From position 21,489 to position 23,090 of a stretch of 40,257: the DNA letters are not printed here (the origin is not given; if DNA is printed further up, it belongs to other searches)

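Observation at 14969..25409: Ten-gene, glycosyltransferase-free, translationally coupled operon embedded in the polysaccharide locus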

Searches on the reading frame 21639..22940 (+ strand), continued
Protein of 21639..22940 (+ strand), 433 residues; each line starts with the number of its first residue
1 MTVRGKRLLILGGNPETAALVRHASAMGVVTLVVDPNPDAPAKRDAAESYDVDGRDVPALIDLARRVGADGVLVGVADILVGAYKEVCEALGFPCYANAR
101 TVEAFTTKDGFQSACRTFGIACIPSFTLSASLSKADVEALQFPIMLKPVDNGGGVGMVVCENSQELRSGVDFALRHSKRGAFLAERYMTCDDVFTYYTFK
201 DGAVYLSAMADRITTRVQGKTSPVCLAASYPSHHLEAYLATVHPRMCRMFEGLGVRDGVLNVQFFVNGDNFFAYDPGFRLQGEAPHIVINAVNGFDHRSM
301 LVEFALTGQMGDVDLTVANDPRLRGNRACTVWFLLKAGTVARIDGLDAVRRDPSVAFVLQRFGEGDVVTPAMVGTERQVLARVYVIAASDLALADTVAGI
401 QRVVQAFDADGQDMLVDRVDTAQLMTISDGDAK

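Call 65: search_protein_families(library=pfam, proteins=[L055:4654-5460:+, L055:5457-6059:+, L055:6062-7966:+, L055:10506-12440:+, L057:2114-2854:+, L057:3481-4221:+, L057:4221-5102:+, L057:5104-6351:+, L057:9331-10155:+, L057:23-883:+], max_evalue=0.0001)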
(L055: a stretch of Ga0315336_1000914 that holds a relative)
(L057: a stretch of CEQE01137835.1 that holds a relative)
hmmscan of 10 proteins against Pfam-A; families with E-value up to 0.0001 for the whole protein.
L055:4654-5460:+ (268 aa): 2 families
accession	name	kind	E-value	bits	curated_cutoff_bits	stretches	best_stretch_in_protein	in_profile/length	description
PF12706.13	Lactamase_B_2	-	2.9e-19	69.9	27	1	33-231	1-200/200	Beta-lactamase superfamily domain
PF13483.12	Lactamase_B_3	-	1.6e-11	44.9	24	1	17-228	1-158/160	Beta-lactamase superfamily domain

L055:5457-6059:+ (200 aa): 1 family
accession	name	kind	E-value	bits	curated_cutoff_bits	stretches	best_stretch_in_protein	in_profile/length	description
PF08484.17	Methyltransf_14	-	4.1e-05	23.9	23.5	1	112-185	70-145/160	C-methyltransferase C-terminal domain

L055:6062-7966:+ (634 aa): 5 families
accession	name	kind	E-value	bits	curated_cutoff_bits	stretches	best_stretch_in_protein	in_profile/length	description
PF08240.17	ADH_N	-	1.7e-28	99.3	23.5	1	322-438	1-104/104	Alcohol dehydrogenase GroES-like domain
PF00535.33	Glycos_transf_2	-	2.7e-19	70.1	23.3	1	8-165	1-162/168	Glycosyl transferase family 2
PF16912.11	Glu_dehyd_C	-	1.5e-11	44.7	34.9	1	448-597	7-175/211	Glucose dehydrogenase C-terminus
PF00107.32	ADH_zinc_N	-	1.1e-08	35.6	31.8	1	481-594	1-126/129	Zinc-binding dehydrogenase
PF01262.27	AlaDh_PNT_C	-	7.2e-05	22.7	23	0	473-537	30-79/214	Alanine dehydrogenase/PNT, C-terminal domain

L055:10506-12440:+ (644 aa): 9 families
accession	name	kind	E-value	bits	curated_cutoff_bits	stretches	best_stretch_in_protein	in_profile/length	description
PF02719.21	Polysacc_synt_2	-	6e-116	387.2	20.2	1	296-579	1-292/293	Polysaccharide biosynthesis protein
PF01370.27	Epimerase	-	5.4e-29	101.7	20.9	1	296-515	1-238/240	NAD dependent epimerase/dehydratase family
PF16363.11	GDP_Man_Dehyd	-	1.7e-17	64.3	27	1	297-420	1-130/332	GDP-mannose 4,6 dehydratase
PF04321.23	RmlD_sub_bind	-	1.2e-14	54.5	27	1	295-484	2-177/287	RmlD substrate binding domain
PF01073.25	3Beta_HSD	-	5.4e-13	49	22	1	297-428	1-125/280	3-beta hydroxysteroid dehydrogenase/isomerase family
PF13727.12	CoA_binding_3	-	1.9e-12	48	25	1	68-243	4-167/175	CoA-binding domain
PF07993.18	NAD_binding_4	-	5.9e-08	32.6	20.1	0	298-426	1-143/258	Male sterility protein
PF13460.12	NAD_binding_10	-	1.6e-05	25.3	27.2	1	300-440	1-131/184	NAD(P)H-binding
PF17836.7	PglD_N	-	4.9e-05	24.2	23.4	0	157-224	1-64/78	PglD N-terminal domain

L057:2114-2854:+ (246 aa): 4 families
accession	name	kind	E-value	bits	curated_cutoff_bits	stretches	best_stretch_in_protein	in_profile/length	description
PF08241.18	Methyltransf_11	-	2.3e-11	44.6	21.2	1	92-140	47-95/95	Methyltransferase domain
PF13489.12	Methyltransf_23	-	4.1e-06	27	27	1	109-175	85-162/164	Methyltransferase domain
PF13649.12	Methyltransf_25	-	9.8e-06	26.6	27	1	92-136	51-97/97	Methyltransferase domain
PF13847.12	Methyltransf_31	-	2.5e-05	24.4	27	1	93-144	60-113/145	Methyltransferase domain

L057:3481-4221:+ (246 aa): 2 families
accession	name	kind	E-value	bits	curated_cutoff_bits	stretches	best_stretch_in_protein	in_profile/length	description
PF13561.12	adh_short_C2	-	2.7e-33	116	27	1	9-238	1-235/236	Enoyl-(Acyl carrier protein) reductase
PF00106.31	adh_short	-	3.3e-29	102.2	26.6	1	5-185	3-189/195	short chain dehydrogenase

L057:4221-5102:+ (293 aa): 1 family
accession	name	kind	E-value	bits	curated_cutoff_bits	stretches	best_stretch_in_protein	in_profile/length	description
PF08450.18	SGL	-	1e-53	182.9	26.3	1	13-258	1-245/246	SMP-30/Gluconolactonase/LRE-like region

L057:5104-6351:+ (415 aa): 3 families
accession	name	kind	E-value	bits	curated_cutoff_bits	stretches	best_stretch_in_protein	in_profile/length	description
PF00535.33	Glycos_transf_2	-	1.5e-37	129.5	23.3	1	8-137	1-130/168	Glycosyl transferase family 2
PF13641.12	Glyco_tranf_2_3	-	2.6e-10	41.2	27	1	7-118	3-119/230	Glycosyltransferase like family 2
PF10111.15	Glyco_tranf_2_2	-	5.3e-09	36.4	27.3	1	9-108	2-104/276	Glycosyltransferase like family 2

L057:9331-10155:+ (274 aa): 5 families
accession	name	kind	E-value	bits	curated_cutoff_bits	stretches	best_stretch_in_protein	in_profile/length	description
PF13489.12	Methyltransf_23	-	1.8e-24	86.8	27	1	88-228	21-162/164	Methyltransferase domain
PF08241.18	Methyltransf_11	-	2.7e-12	47.6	21.2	1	94-183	1-94/95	Methyltransferase domain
PF08242.18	Methyltransf_12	-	1.8e-11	45.1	30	1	94-182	1-98/98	Methyltransferase domain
PF13649.12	Methyltransf_25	-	1.1e-08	36.1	27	1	94-180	2-97/97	Methyltransferase domain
PF13847.12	Methyltransf_31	-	3.4e-06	27.2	27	1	92-201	6-126/145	Methyltransferase domain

L057:23-883:+ (286 aa): 1 family
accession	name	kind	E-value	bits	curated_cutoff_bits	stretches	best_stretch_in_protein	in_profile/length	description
PF07940.18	Hepar_II_III_C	-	3.5e-16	59.9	24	1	69-251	11-186/237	Heparinase II/III-like, C-terminal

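Call 70: search_protein_families(library=ncbifam, proteins=[L088:5118-5870:+, L088:5871-6698:+, L088:6703-7935:+, L055:4654-5460:+, L055:5457-6059:+, L055:6062-7966:+, L088:7998-9272:+], max_evalue=0.000001)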
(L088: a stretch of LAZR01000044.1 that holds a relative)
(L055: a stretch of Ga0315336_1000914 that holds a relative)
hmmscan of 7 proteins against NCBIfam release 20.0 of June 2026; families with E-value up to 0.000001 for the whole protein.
L088:5118-5870:+ (250 aa): 190 families (the best 25 are shown)
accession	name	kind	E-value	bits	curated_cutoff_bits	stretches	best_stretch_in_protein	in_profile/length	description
NF004847.0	PRK06198.1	subfamily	4.3e-50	170.4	240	1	2-243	6-250/269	oxidoreductase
NF005559.1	PRK07231.1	subfamily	2.4e-38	132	215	1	3-248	4-247/249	glucose 1-dehydrogenase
TIGR01830.1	3oxo_ACP_reduc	equivalog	3.2e-35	122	297.75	1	6-247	1-237/239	3-oxoacyl-[acyl-carrier-protein] reductase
NF009093.0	PRK12429.1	subfamily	2.3e-34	118.8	258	1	2-247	4-255/259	3-hydroxybutyrate dehydrogenase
NF004198.0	PRK05653.1-3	equivalog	3.9e-34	118.2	296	1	2-250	6-248/248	3-oxoacyl-ACP reductase FabG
NF004791.0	PRK06138.1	equivalog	1.5e-33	116.1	312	1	2-248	4-249/252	SDR family oxidoreductase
NF049979.1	AlphHSDSHdhA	equivalog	4.5e-33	114.8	350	1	2-247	2-245/258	7alpha-hydroxysteroid dehydrogenase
NF005075.0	PRK06500.1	equivalog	6.4e-33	114.2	336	1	2-248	5-246/249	SDR family oxidoreductase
TIGR01963.1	PHB_DH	subfamily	6.3e-32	110.8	307.05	1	4-247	2-251/255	3-hydroxybutyrate dehydrogenase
TIGR04316.1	dhbA_paeA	equivalog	6.7e-32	111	300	1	6-247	1-246/250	2,3-dihydro-2,3-dihydroxybenzoate dehydrogenase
NF005893.0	PRK07856.1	equivalog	2.6e-31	108.8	255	1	3-247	9-240/255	SDR family oxidoreductase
NF047420.2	EF_P_mod_YmfI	equivalog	1.3e-30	106.8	238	1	6-247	2-234/236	elongation factor P 5-aminopentanone reductase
NF006074.0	PRK08220.1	equivalog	1.9e-30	106.3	312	1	2-247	7-246/251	2,3-dihydro-2,3-dihydroxybenzoate dehydrogenase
NF009466.0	PRK12826.1-2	subfamily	2.8e-30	105.6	222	1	3-249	3-245/248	3-oxoacyl-ACP reductase FabG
NF005309.0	PRK06841.1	subfamily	4.3e-29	101.8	286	1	3-247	15-251/255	GolD/DthD family dehydrogenase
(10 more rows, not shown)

L088:5871-6698:+ (275 aa): 0 families

L088:6703-7935:+ (410 aa): 16 families
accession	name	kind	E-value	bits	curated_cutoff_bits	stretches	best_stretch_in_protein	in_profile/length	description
NF007482.0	PRK10073.1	equivalog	1.5e-28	99.8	423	1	2-117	4-119/334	glycosyltransferase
NF047683.1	TeichurnBiosyTuaG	equivalog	2.7e-21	76.4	400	1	5-110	7-113/252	teichuronic acid biosynthesis protein TuaG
NF050050.1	ProtGlycPglI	equivalog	5.2e-20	72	500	1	5-265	3-250/306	GalNAc(5)-diNAcBac-PP-undecaprenol beta-1,3-glucosyltransferase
TIGR03937.1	PgaC_IcaA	equivalog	7.8e-17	61.3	422.3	1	4-120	45-162/407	poly-beta-1,6-N-acetyl-D-glucosamine synthase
NF053739.1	GlytfEpsEBac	equivalog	7.1e-15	54.7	450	1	5-125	2-124/265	glycosyltransferase EpsE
NF041394.1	GtaseAglG_Halo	equivalog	2.7e-14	53.1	440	1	5-120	2-118/304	glucosyl-dolichyl phosphate glucuronosyltransferase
NF041875.1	EPS_EpsD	equivalog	1.1e-13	51.4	370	1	6-139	1-132/325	exopolysaccharide biosynthesis glycosyltransferase EpsD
NF038302.1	EPS_HpsE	equivalog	3e-10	39.6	300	1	5-109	2-112/307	hormogonium polysaccharide biosynthesis glycosyltransferase HpsE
TIGR03965.1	mycofact_glyco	equivalog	4.8e-09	35.6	280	1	4-104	74-175/467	mycofactocin biosynthesis glycosyltransferase MftF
NF038299.1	EPS_HpsN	equivalog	5.4e-09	35.5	425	1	5-103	2-101/317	hormogonium polysaccharide biosynthesis glycosyltransferase HpsN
NF047588.1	GlcsyltransPgfSStrep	equivalog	7.2e-09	35.3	500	1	5-93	2-95/308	glycosyltransferase PgfS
TIGR03111.1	glyc2_xrt_Gpos1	hypoth_equivalog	1e-08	34.4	363.95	1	5-200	50-248/439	TIGR03111 family XrtG-associated glycosyltransferase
NF007986.1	PRK10714.1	equivalog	1.1e-07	31.2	529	1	4-94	6-101/316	undecaprenyl-phosphate 4-deoxy-4-formamido-L-arabinose transferase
NF007453.0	PRK10018.1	equivalog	1.8e-07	31.1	382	1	5-96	7-100/280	colanic acid biosynthesis glycosyltransferase WcaA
TIGR04283.1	glyco_like_mftF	equivalog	3.1e-07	30.2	182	1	6-111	1-100/221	TIGR04283 family arsenosugar biosynthesis glycosyltransferase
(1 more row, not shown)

L055:4654-5460:+ (268 aa): 1 family
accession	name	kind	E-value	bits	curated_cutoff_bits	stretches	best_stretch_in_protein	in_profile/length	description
NF001911.0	PRK00685.1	equivalog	9e-12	45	144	1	17-267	2-227/228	metal-dependent hydrolase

L055:5457-6059:+ (200 aa): 0 families

L055:6062-7966:+ (634 aa): 29 families (the best 25 are shown)
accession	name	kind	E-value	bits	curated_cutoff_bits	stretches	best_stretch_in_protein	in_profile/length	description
NF003808.0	PRK05396.1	equivalog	2.3e-40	138.6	380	1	321-583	23-289/341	L-threonine 3-dehydrogenase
NF041097.1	keto_inos_dh_IolM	equivalog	1e-39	136.3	450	1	306-626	36-383/389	scyllo-inosose 3-dehydrogenase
TIGR00692.1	tdh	equivalog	3.7e-35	121.5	458.35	1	321-622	21-330/340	L-threonine 3-dehydrogenase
NF047908.1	AldhRedAhr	equivalog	1.8e-30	106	470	1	315-597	20-300/335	NADPH-dependent aldehyde reductase Ahr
NF010344.0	PRK13771.1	subfamily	1.7e-28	99.5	349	1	302-624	5-324/334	putative alcohol dehydrogenase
NF006940.0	PRK09422.1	equivalog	4.6e-28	98.1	344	1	306-594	9-297/338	alcohol dehydrogenase AdhP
NF007642.0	PRK10309.1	equivalog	2e-27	96.3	550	1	321-516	23-207/347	galactitol-1-phosphate 5-dehydrogenase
NF007489.0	PRK10083.1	equivalog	9.3e-27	93.9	376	1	312-507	14-199/339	Zn-dependent oxidoreductase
TIGR03989.1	Rxyl_3153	subfamily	1.2e-21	77.4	440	1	308-408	12-106/370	NDMA-dependent alcohol dehydrogenase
TIGR03201.1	dearomat_had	equivalog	2.6e-21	76.1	338.65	1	320-603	20-320/349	6-hydroxycyclohex-1-ene-1-carbonyl-CoA dehydrogenase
NF041172.1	AcrlCoa_red_Thmprot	equivalog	3.3e-21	75.6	500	1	303-625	6-326/334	acryloyl-CoA reductase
NF007375.0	PRK09880.1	equivalog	2e-17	63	469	1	322-509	26-209/344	L-idonate 5-dehydrogenase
TIGR02822.1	adh_fam_2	subfamily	2.9e-16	59.5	283.5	1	320-502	23-197/329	zinc-binding alcohol dehydrogenase family protein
TIGR03366.1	HpnZ_proposed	hypoth_equivalog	2.5e-14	53.2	328.1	1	322-579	4-277/315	putative phosphonate catabolism associated alcohol dehydrogenase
TIGR03451.1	mycoS_dep_FDH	equivalog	8e-14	51.2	512.9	1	307-486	9-192/358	S-(hydroxymethyl)mycothiol dehydrogenase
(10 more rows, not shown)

L088:7998-9272:+ (424 aa): 21 families
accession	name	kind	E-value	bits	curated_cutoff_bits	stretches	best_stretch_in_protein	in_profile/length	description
TIGR01369.1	CPSaseII_lrg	equivalog_domain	3.8e-13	48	1027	1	23-281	587-846/1052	carbamoyl-phosphate synthase (glutamine-hydrolyzing) large subunit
NF006406.0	PRK08654.1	equivalog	2e-12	46.4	739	1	51-185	61-204/499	acetyl-CoA carboxylase biotin carboxylase subunit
NF003671.0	PRK05294.1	equivalog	2.7e-11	41.8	599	1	23-269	584-831/1058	carbamoyl-phosphate synthase large subunit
TIGR02712.1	urea_carbox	equivalog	1.2e-10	39.8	1303.85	1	40-184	53-201/1201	urea carboxylase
TIGR01205.1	D_ala_D_alaTIGR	subfamily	2e-10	40.2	245.65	1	103-193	106-200/318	D-alanine--D-alanine ligase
NF006766.0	PRK09288.1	equivalog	2.7e-10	39.6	339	1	4-189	15-203/396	formate-dependent phosphoribosylglycinamide formyltransferase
NF009554.0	PRK12999.1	equivalog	2.4e-09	35.6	965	1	23-176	27-195/1147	pyruvate carboxylase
NF006367.0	PRK08591.1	subfamily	2.8e-09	36.2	597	1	52-184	62-203/451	acetyl-CoA carboxylase biotin carboxylase subunit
TIGR01142.1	purT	equivalog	2.9e-09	36.3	502.15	1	9-187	6-188/380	phosphoribosylglycinamide formyltransferase 2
NF002378.0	PRK01372.1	subfamily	3.8e-09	35.7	243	1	104-191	101-186/305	D-alanine--D-alanine ligase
NF002563.0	PRK02186.1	subfamily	7e-09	34.5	625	1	39-191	44-195/890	argininosuccinate lyase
NF002527.0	PRK01966.1-3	equivalog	7.3e-09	35.3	310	1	103-190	118-207/332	D-alanine--D-alanine ligase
TIGR00514.1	accC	equivalog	8.4e-09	34.7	626.5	1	53-185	63-204/449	acetyl-CoA carboxylase biotin carboxylase subunit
NF004085.0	PRK05586.1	equivalog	3.5e-08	32.8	723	1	80-184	91-203/448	acetyl-CoA carboxylase biotin carboxylase subunit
TIGR03909.1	pyrrolys_PylC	equivalog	3.6e-08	32.5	248.3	1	18-189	16-172/374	3-methylornithine--L-lysine ligase PylC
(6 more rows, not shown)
